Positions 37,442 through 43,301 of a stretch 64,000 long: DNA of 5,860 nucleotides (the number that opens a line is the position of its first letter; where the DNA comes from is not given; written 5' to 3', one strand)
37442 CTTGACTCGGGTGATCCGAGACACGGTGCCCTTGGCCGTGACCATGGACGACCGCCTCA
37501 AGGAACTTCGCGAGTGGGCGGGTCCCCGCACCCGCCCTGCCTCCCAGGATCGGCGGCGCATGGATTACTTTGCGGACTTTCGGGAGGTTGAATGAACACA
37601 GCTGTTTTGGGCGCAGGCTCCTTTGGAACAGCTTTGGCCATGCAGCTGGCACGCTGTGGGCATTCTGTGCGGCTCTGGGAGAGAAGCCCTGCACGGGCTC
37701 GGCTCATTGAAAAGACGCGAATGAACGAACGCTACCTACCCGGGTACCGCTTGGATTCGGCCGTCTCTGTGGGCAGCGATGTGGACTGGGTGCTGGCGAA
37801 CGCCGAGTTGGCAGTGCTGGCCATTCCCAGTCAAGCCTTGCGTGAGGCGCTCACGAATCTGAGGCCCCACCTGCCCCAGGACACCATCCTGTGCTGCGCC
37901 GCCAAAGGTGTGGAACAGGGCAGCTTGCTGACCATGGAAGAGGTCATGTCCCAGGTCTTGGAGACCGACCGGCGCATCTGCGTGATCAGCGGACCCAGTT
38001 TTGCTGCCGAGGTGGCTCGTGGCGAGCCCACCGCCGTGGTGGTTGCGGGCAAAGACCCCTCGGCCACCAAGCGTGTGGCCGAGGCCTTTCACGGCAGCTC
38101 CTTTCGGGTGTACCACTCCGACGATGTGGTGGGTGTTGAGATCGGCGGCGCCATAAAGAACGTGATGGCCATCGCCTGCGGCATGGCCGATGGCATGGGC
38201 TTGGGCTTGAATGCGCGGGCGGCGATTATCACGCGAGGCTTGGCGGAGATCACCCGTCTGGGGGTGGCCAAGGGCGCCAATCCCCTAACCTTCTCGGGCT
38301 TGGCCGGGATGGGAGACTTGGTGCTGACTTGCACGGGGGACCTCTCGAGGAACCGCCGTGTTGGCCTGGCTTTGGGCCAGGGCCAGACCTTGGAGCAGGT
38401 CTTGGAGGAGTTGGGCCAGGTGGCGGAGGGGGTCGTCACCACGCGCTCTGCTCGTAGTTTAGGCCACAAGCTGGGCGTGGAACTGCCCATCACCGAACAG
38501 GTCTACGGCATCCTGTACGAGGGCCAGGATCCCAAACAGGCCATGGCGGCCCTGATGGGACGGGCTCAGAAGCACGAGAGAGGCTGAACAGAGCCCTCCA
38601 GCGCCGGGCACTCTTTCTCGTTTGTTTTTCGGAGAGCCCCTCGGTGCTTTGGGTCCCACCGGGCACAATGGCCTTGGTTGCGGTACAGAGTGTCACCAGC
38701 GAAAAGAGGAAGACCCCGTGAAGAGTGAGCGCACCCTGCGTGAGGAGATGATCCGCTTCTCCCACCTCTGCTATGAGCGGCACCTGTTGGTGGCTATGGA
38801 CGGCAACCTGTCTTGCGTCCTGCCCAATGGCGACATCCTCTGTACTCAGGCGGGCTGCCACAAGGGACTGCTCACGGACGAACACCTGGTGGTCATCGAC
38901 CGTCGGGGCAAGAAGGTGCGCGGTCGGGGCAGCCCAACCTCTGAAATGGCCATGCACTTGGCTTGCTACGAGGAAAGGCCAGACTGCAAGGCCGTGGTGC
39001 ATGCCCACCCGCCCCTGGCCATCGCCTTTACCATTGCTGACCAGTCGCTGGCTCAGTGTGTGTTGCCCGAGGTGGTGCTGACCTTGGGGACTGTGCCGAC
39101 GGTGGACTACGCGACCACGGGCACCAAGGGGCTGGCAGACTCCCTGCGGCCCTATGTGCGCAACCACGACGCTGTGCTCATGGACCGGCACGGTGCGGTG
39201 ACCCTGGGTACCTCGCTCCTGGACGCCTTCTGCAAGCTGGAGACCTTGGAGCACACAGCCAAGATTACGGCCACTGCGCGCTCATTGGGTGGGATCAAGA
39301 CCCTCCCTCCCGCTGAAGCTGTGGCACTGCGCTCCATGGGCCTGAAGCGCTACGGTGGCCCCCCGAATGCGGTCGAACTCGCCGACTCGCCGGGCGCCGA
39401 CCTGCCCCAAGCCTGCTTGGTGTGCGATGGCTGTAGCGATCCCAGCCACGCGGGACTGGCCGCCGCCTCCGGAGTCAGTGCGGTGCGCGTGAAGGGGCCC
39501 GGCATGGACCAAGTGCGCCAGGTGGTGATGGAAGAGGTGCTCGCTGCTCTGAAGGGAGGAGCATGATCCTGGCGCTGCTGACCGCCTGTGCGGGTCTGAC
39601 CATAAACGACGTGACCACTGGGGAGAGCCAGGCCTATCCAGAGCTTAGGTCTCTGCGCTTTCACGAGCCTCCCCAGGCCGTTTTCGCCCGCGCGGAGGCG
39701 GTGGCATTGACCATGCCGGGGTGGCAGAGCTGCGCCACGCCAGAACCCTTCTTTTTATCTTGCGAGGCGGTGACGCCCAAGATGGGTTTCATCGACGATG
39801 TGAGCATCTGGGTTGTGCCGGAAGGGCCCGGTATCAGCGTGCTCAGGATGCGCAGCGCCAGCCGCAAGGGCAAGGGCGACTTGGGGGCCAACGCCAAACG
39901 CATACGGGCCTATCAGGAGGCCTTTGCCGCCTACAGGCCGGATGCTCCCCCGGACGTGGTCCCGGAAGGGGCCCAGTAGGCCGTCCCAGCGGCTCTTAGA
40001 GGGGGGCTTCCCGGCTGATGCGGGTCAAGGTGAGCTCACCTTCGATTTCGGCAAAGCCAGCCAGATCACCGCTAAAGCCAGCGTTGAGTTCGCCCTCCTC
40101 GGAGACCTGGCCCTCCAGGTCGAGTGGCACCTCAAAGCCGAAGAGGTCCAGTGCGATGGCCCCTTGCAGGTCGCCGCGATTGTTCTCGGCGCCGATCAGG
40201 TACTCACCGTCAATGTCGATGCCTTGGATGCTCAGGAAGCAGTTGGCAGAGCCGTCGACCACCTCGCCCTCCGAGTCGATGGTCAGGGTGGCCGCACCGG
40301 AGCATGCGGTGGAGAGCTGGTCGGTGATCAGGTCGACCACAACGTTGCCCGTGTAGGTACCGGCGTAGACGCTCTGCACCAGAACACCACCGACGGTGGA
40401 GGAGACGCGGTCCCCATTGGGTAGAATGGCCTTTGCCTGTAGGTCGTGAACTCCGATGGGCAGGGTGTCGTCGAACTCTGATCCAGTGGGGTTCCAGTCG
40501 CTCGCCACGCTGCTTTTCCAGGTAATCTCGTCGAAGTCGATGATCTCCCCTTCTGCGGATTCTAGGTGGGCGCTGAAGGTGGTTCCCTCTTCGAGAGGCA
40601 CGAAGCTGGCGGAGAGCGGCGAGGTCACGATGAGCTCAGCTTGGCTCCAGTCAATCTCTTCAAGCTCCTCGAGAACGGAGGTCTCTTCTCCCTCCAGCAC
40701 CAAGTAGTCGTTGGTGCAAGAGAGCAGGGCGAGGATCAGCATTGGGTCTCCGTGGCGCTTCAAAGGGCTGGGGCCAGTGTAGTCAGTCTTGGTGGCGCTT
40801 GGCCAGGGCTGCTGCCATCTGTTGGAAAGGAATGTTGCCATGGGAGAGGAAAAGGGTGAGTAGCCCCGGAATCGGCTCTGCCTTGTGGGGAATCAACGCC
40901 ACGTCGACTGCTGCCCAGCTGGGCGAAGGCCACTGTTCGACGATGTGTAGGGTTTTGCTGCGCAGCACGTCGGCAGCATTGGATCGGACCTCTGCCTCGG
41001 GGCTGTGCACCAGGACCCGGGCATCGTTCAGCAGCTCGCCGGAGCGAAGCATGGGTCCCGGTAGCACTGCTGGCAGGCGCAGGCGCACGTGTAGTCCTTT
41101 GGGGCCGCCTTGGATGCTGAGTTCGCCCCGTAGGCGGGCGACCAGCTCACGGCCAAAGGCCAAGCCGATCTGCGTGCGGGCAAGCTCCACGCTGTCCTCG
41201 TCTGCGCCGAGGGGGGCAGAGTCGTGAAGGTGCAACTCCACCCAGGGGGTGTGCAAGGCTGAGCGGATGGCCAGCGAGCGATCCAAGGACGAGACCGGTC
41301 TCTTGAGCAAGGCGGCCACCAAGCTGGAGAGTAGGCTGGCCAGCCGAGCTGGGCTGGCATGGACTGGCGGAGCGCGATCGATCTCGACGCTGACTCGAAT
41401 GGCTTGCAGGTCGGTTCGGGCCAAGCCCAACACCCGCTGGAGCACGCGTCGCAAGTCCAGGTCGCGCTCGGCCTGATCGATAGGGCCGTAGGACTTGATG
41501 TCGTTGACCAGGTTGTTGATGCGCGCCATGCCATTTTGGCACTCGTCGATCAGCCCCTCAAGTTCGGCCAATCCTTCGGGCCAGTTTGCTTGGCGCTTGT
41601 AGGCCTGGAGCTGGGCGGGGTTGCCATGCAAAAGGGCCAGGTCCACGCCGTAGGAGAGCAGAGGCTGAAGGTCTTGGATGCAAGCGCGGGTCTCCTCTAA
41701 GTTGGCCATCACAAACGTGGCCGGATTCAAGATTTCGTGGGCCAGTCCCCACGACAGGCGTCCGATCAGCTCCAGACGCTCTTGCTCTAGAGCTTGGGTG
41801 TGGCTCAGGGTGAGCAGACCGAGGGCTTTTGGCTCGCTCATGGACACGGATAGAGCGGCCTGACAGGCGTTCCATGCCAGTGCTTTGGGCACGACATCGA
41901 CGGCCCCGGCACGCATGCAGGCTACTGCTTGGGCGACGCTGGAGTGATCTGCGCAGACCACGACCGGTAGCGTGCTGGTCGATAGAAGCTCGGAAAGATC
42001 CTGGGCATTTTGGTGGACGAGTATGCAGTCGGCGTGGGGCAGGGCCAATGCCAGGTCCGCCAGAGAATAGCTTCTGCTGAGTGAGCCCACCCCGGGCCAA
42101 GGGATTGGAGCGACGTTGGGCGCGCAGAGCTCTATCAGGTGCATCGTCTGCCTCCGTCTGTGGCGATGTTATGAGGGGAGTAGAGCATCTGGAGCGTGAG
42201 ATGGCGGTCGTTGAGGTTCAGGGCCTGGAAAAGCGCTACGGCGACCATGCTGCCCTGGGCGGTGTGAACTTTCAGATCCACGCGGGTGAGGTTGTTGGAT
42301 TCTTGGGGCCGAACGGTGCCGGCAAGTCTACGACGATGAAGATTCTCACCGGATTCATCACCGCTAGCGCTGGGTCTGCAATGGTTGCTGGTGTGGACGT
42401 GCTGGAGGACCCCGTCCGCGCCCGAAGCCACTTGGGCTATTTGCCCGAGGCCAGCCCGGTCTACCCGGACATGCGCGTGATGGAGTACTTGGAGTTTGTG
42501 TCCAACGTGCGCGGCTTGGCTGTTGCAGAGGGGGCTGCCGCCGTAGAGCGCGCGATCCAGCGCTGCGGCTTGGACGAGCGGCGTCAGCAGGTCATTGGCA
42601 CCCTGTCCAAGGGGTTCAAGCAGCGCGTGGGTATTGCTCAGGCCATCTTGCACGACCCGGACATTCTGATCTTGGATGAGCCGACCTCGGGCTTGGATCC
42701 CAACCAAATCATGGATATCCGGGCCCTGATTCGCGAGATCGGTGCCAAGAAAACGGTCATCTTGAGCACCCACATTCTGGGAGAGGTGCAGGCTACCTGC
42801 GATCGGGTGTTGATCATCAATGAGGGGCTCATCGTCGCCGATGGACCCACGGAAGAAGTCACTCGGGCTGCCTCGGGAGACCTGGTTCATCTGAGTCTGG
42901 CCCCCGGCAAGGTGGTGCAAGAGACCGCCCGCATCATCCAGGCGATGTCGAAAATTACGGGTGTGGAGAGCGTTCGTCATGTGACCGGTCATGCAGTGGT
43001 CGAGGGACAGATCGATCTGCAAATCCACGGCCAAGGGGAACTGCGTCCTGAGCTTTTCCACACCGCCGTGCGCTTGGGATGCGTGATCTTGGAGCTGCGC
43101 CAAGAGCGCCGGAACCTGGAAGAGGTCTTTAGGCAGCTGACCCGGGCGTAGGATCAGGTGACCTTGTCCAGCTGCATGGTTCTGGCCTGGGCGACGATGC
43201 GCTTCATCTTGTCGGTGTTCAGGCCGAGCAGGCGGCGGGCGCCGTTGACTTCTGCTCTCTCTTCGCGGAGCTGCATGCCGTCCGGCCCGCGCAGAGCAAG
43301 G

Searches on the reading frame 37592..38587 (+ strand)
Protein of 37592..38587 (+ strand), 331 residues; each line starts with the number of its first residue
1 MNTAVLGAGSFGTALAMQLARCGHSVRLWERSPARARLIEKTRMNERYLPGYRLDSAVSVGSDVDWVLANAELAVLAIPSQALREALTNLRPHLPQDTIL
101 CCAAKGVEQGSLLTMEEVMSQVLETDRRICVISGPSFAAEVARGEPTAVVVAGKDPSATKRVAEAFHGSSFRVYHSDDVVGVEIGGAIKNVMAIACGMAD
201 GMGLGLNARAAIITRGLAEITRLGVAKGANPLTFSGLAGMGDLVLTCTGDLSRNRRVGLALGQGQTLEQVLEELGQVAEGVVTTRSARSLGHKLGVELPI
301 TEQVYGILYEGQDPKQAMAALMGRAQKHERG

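Call 43: search_protein_families(library=pfam, proteins=[window:37592-38587:+], max_evalue=0.001)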
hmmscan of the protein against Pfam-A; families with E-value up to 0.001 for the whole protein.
window:37592-38587:+ (331 aa): 8 families
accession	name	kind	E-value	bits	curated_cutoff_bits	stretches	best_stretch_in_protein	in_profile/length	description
PF07479.19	NAD_Gly3P_dh_C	-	4.1e-58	196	25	1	178-318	1-141/142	NAD-dependent glycerol-3-phosphate dehydrogenase C-terminus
PF01210.29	NAD_Gly3P_dh_N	-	1.2e-47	162.3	23.1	1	4-157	3-156/158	NAD-dependent glycerol-3-phosphate dehydrogenase N-terminus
PF20618.3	GPD_NAD_C_bact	-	5.7e-23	81.7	27.6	1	238-304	1-66/66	Bacterial GPD, NAD-dependent C-terminal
PF02558.23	ApbA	-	7.8e-10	39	22.2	1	4-116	2-112/150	Ketopantoate reductase PanE/ApbA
PF03807.23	F420_oxidored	-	2e-09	38.3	21.6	1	4-100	3-88/94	NADP oxidoreductase coenzyme F420-dependent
PF03446.21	NAD_binding_2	-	0.00036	21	21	0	4-100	3-89/161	NAD binding domain of 6-phosphogluconate dehydrogenase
PF13241.12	NAD_binding_7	-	0.00076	20.5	22.1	0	3-108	10-96/104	Putative NAD(P)-binding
PF01266.30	DAO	-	0.00094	19.2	27.9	1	4-112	3-102/353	FAD dependent oxidoreductase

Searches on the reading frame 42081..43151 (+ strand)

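Call 42: search_protein_families(library=pfam, proteins=[window:42081-43151:+], max_evalue=0.001)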
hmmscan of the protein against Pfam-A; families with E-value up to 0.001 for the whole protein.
window:42081-43151:+ (356 aa): 2 families
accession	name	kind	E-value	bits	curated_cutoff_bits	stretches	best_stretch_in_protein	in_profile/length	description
PF00005.33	ABC_tran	-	1.9e-30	106.7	25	1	60-203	2-137/137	ABC transporter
PF13304.12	AAA_21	-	5e-12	46.9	27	1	167-233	230-300/304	AAA domain, putative AbiEii toxin, Type IV TA system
